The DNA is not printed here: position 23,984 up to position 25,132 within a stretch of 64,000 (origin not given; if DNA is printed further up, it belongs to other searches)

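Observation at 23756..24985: Phage-encoded SPFH/band-7 lipoprotein with an upstream two-TMD partner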

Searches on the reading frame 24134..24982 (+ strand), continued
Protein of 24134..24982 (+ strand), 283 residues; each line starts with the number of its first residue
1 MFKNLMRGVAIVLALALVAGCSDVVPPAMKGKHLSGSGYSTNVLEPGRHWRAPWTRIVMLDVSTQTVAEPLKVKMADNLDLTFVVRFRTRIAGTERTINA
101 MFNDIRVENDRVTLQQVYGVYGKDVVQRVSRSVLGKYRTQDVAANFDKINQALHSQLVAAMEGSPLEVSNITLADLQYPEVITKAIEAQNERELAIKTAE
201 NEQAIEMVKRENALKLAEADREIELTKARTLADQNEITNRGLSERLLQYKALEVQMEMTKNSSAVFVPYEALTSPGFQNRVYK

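Call 33: find_homologous_proteins(query=window:24134-24982:+, max_evalue=0.00001)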
Query window:24134-24982:+ (283 aa): 265 proteins with E <= 0.00001 among 3079 candidates; the best 120 are listed.
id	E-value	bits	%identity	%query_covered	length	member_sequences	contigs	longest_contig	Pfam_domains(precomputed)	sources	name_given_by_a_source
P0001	2.7e-177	605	99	100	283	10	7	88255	PF01145.32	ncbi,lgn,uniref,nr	ncbi:hypothetical protein PAK_P30041 [Pseudomonas phage PAK_P3]|uniref:Band 7 domain-containing prot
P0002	4.0e-99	349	64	93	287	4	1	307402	PF01145.32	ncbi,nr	ncbi:hypothetical protein [Pseudomonas phage D6]|nr:hypothetical protein [Pseudomonas phage D6]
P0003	4.9e-98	346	60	98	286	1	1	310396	PF01145.32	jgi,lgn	jgi:hypothetical protein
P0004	1.2e-97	344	59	96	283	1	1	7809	PF01145.32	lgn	-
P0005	4.7e-97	342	61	95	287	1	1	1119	PF01145.32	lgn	-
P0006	1.0e-96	341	61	93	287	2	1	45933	PF01145.32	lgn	-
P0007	1.3e-96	341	58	97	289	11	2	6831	PF01145.32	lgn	-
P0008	2.7e-96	340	59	93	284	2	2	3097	PF01145.32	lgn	-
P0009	5.0e-96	339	59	93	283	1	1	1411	PF01145.32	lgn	-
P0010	6.3e-96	339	60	95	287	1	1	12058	PF01145.32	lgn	-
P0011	8.6e-96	338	59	94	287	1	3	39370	PF01145.32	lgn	-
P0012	1.1e-95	338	57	99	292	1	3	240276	PF01145.32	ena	-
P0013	1.8e-95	337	60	97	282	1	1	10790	PF01145.32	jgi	-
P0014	2.7e-95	337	60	97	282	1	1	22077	PF01145.32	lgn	-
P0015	2.9e-95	337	58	97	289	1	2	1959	PF01145.32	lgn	-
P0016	3.1e-95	336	61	95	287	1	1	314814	PF01145.32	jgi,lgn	jgi:hypothetical protein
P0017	4.1e-95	336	59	94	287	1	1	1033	PF01145.32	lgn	-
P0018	5.4e-95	336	61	95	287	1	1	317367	PF01145.32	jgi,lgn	jgi:hypothetical protein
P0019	5.5e-95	336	61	93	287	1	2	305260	PF01145.32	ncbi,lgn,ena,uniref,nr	ncbi:hypothetical protein MZD04_gp345 [Pseudomonas phage Psa21]|uniref:Band 7 domain-containing prot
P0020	5.9e-95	336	62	93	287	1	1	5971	PF01145.32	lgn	-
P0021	6.7e-95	335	60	95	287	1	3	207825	PF01145.32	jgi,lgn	jgi:hypothetical protein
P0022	7.6e-95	335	60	97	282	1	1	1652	PF01145.32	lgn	-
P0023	7.7e-95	335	61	96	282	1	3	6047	PF01145.32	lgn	-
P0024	8.6e-95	335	58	94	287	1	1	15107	PF01145.32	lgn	-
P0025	9.4e-95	335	58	96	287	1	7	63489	PF01145.32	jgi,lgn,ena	-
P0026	1.2e-94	335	58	96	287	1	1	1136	PF01145.32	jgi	-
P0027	1.4e-94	334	62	91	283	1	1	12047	PF01145.32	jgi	-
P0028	1.5e-94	334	62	91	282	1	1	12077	PF01145.32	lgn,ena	-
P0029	1.6e-94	334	62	96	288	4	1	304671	PF01145.32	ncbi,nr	ncbi:SPFH domain/band 7 family protein [Pseudomonas phage PA1C]|nr:SPFH domain/band 7 family protein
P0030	2.9e-94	333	56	99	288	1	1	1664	PF01145.32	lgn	-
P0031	3.0e-94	333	59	97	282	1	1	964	PF01145.32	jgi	jgi:regulator of protease activity HflC (stomatin/prohibitin superfamily)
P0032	3.5e-94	333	60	97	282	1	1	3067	PF01145.32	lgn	-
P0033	5.0e-94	333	60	93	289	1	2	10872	PF01145.32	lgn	-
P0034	5.1e-94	332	61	91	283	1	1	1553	PF01145.32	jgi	-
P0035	5.9e-94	332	60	95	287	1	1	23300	PF01145.32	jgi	jgi:hypothetical protein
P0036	6.4e-94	332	60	93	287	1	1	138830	PF01145.32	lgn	-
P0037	6.5e-94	332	57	99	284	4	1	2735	PF01145.32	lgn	-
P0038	7.9e-94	332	58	96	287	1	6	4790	PF01145.32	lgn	-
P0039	9.1e-94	332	60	93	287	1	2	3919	PF01145.32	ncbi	ncbi:SPFH domain / Band 7 family protein [compost metagenome]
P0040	9.1e-94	332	60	95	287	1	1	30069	PF01145.32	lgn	-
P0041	9.2e-94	332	59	99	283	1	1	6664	PF01145.32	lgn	-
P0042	1.0e-93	332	55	99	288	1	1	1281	PF01145.32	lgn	-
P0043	1.0e-93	332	60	97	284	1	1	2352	PF01145.32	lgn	-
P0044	1.1e-93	331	61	95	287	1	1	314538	PF01145.32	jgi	jgi:hypothetical protein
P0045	1.2e-93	331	58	99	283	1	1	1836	PF01145.32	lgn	-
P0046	1.6e-93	331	57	98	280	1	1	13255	PF01145.32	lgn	-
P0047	1.6e-93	331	59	99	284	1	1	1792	PF01145.32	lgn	-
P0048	1.6e-93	331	60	93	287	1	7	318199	PF01145.32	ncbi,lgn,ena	ncbi:SPFH domain / Band 7 family protein [compost metagenome]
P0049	2.5e-93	330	59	98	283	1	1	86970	PF01145.32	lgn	-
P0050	3.2e-93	330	59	98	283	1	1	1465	PF01145.32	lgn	-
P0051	3.4e-93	330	58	97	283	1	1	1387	PF01145.32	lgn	-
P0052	3.6e-93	330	60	97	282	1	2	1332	PF01145.32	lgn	-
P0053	3.9e-93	330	59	97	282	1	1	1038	PF01145.32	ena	-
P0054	4.5e-93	329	59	98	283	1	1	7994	PF01145.32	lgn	-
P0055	5.2e-93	329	55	99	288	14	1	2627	PF01145.32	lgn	-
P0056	5.9e-93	329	58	98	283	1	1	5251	PF01145.32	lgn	-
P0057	7.7e-93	329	59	97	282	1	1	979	PF01145.32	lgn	-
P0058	1.0e-92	328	59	97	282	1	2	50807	PF01145.32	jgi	jgi:hypothetical protein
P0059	1.5e-92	328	58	93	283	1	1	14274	PF01145.32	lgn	-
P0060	1.6e-92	328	56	98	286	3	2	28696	PF01145.32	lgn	-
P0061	1.8e-92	327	58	96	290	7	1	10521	PF01145.32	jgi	jgi:regulator of protease activity HflC (stomatin/prohibitin superfamily)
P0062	2.0e-92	327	59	97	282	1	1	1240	PF01145.32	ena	-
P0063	2.1e-92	327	60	95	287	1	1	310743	PF01145.32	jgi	jgi:hypothetical protein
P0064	2.3e-92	327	59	97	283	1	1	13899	PF01145.32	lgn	-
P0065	2.7e-92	327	56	98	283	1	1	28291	PF01145.32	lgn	-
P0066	3.6e-92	326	58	99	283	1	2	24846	PF01145.32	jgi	jgi:hypothetical protein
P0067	4.4e-92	326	58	97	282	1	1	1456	PF01145.32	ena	-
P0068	4.8e-92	326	56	98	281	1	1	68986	PF01145.32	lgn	-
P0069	7.7e-92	325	58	97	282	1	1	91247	PF01145.32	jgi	jgi:regulator of protease activity HflC (stomatin/prohibitin superfamily)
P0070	9.5e-92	325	57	96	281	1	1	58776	PF01145.32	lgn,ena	-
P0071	1.4e-91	324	58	97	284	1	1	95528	PF01145.32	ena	-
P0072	2.1e-91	324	60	99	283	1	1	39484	PF01145.32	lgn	-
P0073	2.3e-91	324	57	98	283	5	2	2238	PF01145.32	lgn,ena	-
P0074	2.5e-91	324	58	93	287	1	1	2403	PF01145.32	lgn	-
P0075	2.8e-91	324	58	96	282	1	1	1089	PF01145.32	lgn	-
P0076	3.2e-91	323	56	98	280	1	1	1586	PF01145.32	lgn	-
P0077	4.4e-91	323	56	96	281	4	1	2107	PF01145.32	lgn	-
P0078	4.8e-91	323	58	93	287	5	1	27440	PF01145.32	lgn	-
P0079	5.0e-91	323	58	97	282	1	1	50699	PF01145.32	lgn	-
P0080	5.4e-91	323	57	93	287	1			PF01145.32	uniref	uniref:SPFH domain protein n=1 Tax=Pseudomonas phage RVTF4 TaxID=3236931 RepID=A0AB39CCC5_9VIRU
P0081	8.1e-91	322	53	100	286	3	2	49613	PF01145.32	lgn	-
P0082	1.0e-90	322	55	97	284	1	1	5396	PF01145.32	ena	-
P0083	1.3e-90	321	58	93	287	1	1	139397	PF01145.32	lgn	-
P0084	1.8e-90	321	55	98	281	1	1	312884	PF01145.32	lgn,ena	-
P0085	2.1e-90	321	54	98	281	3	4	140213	PF01145.32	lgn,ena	-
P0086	2.2e-90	321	58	98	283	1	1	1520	PF01145.32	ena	-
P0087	2.4e-90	320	54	98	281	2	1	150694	PF01145.32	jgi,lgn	-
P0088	2.8e-90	320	59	100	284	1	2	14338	PF01145.32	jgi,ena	-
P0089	3.0e-90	320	58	92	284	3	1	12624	PF01145.32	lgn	-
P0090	5.2e-90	319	56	96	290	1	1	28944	PF01145.32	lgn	-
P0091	5.6e-90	319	57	98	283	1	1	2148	PF01145.32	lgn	-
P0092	5.8e-90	319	57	97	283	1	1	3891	PF01145.32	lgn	-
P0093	6.2e-90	319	55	99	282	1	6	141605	PF01145.32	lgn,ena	-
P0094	6.3e-90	319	58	97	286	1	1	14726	PF01145.32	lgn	-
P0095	9.4e-90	319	54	99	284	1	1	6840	PF01145.32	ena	-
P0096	1.3e-89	318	54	99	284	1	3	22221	PF01145.32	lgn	-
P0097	1.5e-89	318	55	99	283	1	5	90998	PF01145.32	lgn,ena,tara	tara:strand:+ start:77659 stop:78510 length:852 start_codon:yes stop_codon:yes gene_type:complete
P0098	3.1e-89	317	56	99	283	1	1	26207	PF01145.32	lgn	-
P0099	3.9e-89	316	54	98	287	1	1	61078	PF01145.32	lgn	-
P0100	4.3e-89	316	57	100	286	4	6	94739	PF01145.32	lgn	-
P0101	4.8e-89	316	56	100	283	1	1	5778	PF01145.32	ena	-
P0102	7.4e-89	316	56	100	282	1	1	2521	PF01145.32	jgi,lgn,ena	-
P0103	7.6e-89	316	55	97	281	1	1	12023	PF01145.32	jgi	jgi:hypothetical protein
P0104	8.6e-89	315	56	100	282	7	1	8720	PF01145.32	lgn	-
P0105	1.8e-88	314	53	99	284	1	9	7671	PF01145.32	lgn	-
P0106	2.0e-88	314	53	99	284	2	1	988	PF01145.32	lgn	-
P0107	2.3e-88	314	53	98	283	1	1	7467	PF01145.32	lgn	-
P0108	2.5e-88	314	51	100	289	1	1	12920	PF01145.32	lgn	-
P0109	3.1e-88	314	60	91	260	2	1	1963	PF01145.32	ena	-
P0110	3.6e-88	313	57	93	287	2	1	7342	PF01145.32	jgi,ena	-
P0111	4.1e-88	313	53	99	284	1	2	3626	PF01145.32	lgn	-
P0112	6.5e-88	312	51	100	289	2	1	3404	PF01145.32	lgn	-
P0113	7.4e-88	312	59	96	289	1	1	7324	PF01145.32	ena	-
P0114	7.4e-88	312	53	96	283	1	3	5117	PF01145.32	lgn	-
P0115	8.9e-88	312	52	100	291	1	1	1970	PF01145.32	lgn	-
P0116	1.0e-87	312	54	98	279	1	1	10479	PF01145.32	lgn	-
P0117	1.0e-87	312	54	98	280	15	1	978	PF01145.32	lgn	-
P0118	1.9e-87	311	56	100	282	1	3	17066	PF01145.32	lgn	-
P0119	1.9e-87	311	55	100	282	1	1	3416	PF01145.32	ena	-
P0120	2.1e-87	311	53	100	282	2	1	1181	PF01145.32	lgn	-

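Call 35: search_solved_structures(query=window:24134-24982:+, max_evalue=1, show_alignments=2)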
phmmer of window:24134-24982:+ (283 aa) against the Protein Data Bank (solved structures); distinct sequences matched with E-value up to 1: 6.
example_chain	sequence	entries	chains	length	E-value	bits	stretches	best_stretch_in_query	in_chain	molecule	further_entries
8rrh_B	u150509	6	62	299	0.00059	22.7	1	40-228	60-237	Prohibitin-2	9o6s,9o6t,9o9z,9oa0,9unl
3bk6_A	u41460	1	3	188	0.00067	22.5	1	112-233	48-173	PH stomatin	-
9wmj_A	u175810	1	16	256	0.39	13.4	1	125-232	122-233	Stomatin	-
9wkz_A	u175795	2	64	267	0.43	13.3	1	125-232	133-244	Stomatin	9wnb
9z7u_F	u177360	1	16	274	0.45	13.2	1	125-232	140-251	Stomatin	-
9oh9_A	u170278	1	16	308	0.58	12.9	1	125-232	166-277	Stomatin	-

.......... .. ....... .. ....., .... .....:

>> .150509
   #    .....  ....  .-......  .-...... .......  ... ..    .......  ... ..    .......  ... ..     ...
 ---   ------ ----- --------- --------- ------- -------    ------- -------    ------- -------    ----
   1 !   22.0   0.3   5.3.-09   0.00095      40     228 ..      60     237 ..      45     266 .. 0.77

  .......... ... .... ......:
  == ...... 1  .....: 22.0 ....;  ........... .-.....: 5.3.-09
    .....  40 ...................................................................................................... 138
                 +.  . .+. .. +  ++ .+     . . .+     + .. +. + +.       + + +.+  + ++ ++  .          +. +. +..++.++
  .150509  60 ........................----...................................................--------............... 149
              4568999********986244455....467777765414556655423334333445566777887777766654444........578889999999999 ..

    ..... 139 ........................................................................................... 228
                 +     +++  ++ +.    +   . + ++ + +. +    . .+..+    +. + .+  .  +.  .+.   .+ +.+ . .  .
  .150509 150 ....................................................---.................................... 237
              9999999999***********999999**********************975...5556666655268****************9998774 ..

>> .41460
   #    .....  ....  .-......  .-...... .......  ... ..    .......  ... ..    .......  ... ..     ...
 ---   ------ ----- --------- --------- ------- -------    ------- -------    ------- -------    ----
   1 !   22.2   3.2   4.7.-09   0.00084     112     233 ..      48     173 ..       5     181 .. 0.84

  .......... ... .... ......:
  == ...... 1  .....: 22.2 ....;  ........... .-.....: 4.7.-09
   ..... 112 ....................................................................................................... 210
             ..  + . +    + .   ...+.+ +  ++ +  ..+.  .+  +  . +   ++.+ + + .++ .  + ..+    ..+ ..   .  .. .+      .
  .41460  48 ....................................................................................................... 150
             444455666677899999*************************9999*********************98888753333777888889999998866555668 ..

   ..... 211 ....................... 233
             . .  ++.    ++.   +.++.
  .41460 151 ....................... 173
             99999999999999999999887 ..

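Call 38: find_related_loci(query=A1, collection=viral_contigs, flank=3000)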
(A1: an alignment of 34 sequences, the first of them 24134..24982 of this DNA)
Query A1 (283 aa) in viral_contigs; peptide patterns used: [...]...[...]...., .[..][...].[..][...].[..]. (x = any residue, [..] = any of these).
54 stretches matched a pattern; 23 encode a relative of the query (tblastn E <= 1e-3); 23 distinct loci.
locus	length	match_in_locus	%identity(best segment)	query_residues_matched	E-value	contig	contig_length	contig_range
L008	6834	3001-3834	60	6-282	1e-108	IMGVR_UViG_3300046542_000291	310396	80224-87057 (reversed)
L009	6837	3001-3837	58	9-282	7e-107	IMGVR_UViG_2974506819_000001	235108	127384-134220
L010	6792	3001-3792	61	20-282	3e-104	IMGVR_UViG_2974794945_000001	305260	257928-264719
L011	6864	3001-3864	58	3-282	3e-103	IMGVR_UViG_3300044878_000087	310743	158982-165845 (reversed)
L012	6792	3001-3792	64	20-282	1e-102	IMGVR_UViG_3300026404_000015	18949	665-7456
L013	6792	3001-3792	64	20-282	1e-102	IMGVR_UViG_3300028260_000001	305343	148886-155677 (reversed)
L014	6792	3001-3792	64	20-282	1e-102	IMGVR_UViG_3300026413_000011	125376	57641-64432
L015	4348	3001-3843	58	2-282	2e-101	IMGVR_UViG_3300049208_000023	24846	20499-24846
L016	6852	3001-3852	59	1-283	1e-101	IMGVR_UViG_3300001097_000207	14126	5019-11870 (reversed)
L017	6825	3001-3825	61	14-282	5e-99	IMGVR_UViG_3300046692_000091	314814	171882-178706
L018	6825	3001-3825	61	14-282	1e-98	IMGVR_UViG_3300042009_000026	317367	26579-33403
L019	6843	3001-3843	57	1-282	8e-99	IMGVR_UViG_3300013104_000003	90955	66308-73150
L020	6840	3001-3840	56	1-282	1e-96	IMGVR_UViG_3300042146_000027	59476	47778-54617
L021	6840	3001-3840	56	1-282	1e-96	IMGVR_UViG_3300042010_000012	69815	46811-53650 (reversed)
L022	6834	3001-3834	53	1-278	2e-94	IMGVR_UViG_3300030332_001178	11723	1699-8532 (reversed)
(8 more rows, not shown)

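Call 45: get_annotated_region(hit=H64, flank=2000)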
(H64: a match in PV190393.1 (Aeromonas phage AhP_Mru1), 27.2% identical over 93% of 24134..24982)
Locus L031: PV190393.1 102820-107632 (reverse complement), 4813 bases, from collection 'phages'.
description: Aeromonas phage AhP_Mru1, complete sequence.
organism: Aeromonas phage AhP_Mru1 (NCBI taxid 3404141)
taxonomy: Viruses; Duplodnaviria; Heunggongvirae; Uroviricota; Caudoviricetes; Demerecviridae; Shenzhenvirus
host: Aeromonas hydrophila subsp. hydrophila MCC2052; source: river; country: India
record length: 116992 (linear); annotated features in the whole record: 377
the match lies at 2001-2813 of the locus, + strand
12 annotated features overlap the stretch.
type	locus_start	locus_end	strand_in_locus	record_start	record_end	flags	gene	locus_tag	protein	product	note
CDS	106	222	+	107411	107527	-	-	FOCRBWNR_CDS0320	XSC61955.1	hypothetical protein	-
CDS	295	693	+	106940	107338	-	-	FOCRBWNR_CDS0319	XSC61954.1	ATPase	-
CDS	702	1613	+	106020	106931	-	-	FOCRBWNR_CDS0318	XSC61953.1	RNA ligase and tail fiber protein attachment catalyst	-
CDS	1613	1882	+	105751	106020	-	-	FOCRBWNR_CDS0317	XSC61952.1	hypothetical protein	-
CDS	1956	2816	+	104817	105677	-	-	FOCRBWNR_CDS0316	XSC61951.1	lipoprotein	-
CDS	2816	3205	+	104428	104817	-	-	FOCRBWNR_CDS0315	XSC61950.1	hypothetical protein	-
CDS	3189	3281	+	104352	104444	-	-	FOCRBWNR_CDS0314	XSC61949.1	hypothetical protein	-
CDS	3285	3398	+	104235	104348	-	-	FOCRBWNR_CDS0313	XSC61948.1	hypothetical protein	-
CDS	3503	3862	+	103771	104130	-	-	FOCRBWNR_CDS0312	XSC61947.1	hypothetical protein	-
CDS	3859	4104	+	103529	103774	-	-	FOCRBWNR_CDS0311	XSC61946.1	hypothetical protein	-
CDS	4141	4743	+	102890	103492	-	-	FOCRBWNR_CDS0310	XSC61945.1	metallo-phosphoesterase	-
CDS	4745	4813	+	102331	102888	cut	-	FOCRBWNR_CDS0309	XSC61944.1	phosphoesterase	-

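Call 46: get_annotated_region(hit=H72, flank=2000)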
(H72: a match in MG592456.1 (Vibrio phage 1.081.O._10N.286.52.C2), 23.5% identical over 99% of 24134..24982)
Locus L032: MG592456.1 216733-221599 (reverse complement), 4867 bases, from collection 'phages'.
description: Vibrio phage 1.081.O._10N.286.52.C2, partial genome.
organism: Vibrio phage 1.081.O._10N.286.52.C2 (NCBI taxid 2070722)
taxonomy: Viruses; Duplodnaviria; Heunggongvirae; Uroviricota; Caudoviricetes; Straboviridae; Schizotequatrovirus
host: Shewanella; source: iron chloride precipitation of 0.2um-filtered seawater, resuspended in oxalate solution; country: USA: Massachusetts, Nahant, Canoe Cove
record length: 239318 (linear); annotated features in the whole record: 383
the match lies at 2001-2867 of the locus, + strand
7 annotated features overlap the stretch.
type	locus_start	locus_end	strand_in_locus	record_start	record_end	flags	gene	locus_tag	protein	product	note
CDS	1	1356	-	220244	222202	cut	-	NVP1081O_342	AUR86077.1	hypothetical protein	NVP1081O_342; aclame_best_match:protein:vir:5648; tara_best_match:OM-RGC.v1.000732541; cvp_best_match:RF_PEP_34419574; ...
CDS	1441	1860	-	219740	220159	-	-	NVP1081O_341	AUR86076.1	anti-adapter protein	NVP1081O_341; aclame_best_match:protein:vir:5647; tara_best_match:OM-RGC.v1.025810977; cvp_best_match:RF_PEP_34419573; ...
CDS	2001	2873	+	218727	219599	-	-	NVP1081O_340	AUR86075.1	SPFH domain / band 7 family protein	NVP1081O_340; aclame_best_match:protein:vir:5646; tara_best_match:OM-RGC.v1.007624656; cvp_best_match:RF_PEP_34419572; ...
CDS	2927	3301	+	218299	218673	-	-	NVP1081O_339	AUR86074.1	TMhelix containing protein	NVP1081O_339; aclame_best_match:protein:vir:5645; tara_best_match:OM-RGC.v1.028326284; cvp_best_match:RF_PEP_34419571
CDS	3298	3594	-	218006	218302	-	-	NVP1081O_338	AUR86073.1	PAAR motif protein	NVP1081O_338; aclame_best_match:protein:vir:5644; tara_best_match:OM-RGC.v1.031044541; ...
CDS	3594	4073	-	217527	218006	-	-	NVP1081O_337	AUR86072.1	hypothetical protein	NVP1081O_337; aclame_best_match:protein:vir:5643; tara_best_match:OM-RGC.v1.023086497; ...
CDS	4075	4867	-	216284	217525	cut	-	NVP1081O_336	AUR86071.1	hypothetical protein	NVP1081O_336; aclame_best_match:protein:vir:5642; tara_best_match:OM-RGC.v1.003625635; cvp_best_match:RF_PEP_34419568; ...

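Call 47: get_annotated_region(hit=H70, flank=2000)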
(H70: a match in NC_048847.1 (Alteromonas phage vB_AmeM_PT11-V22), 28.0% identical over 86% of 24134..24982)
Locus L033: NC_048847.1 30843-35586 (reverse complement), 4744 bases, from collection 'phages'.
description: Alteromonas phage vB_AmeM_PT11-V22, complete genome.
organism: Alteromonas phage vB_AmeM_PT11-V22 (NCBI taxid 2704031)
taxonomy: Viruses; Duplodnaviria; Heunggongvirae; Uroviricota; Caudoviricetes; Myoalterovirus; Myoalterovirus PT11V22
host: Alteromonas sp.; source: surface seawater; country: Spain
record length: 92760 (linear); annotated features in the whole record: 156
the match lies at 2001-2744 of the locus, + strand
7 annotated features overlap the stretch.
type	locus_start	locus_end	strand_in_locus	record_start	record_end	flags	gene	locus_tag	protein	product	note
CDS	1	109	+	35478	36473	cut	-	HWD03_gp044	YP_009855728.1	ribonucleotide reductase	small subunit; ORF44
CDS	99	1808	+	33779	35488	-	-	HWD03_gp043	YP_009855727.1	ribonucleotide reductase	large subunit; ORF43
CDS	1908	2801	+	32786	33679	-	-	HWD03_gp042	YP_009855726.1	stomatin-like protein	ORF42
CDS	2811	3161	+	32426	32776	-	-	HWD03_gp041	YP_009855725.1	hypothetical protein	ORF41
CDS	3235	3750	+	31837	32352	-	-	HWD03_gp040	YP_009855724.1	HNH endonuclease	ORF40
CDS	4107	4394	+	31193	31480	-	-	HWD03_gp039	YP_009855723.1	hypothetical protein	hypothetical protein; ORF39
CDS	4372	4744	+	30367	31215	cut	-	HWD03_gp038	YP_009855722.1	ribose-phosphate pyrophosphokinase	ORF38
